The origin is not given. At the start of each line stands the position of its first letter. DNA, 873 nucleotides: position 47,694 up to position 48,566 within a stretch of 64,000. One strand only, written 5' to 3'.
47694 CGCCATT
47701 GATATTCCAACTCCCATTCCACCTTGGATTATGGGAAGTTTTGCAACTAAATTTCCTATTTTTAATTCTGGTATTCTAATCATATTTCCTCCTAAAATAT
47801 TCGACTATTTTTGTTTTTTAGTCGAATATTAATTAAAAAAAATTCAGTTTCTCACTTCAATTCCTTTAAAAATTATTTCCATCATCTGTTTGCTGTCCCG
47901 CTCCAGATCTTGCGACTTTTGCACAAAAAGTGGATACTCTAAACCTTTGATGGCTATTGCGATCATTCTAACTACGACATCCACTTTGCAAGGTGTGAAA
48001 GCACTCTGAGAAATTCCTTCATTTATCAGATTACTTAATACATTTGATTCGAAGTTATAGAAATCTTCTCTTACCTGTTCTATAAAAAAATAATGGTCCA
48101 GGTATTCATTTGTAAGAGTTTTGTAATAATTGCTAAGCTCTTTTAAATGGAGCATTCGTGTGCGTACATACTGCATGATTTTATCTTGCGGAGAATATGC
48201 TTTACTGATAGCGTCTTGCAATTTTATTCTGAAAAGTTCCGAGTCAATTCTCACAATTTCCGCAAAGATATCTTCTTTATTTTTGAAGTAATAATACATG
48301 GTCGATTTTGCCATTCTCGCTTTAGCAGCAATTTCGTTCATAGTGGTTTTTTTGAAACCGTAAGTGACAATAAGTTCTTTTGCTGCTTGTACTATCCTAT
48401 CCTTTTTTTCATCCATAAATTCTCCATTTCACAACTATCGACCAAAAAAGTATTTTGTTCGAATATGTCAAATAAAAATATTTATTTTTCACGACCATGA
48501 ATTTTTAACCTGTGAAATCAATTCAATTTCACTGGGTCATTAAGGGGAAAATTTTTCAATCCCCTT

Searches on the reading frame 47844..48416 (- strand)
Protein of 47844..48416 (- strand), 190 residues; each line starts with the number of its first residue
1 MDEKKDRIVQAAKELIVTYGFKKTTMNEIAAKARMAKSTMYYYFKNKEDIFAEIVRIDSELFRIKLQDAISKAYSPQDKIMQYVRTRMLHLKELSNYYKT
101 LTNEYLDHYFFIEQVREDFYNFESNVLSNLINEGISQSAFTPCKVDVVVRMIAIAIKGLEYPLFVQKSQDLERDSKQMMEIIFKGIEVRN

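Call 40: search_protein_families(library=pfam, proteins=[window:47844-48416:-], max_evalue=1e-8)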
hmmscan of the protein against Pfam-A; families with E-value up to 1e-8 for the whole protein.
window:47844-48416:- (190 aa): 1 family
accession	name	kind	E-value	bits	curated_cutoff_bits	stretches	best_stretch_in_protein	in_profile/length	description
PF00440.29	TetR_N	-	2.6e-16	59.5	24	1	8-54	1-47/47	Bacterial regulatory proteins, tetR family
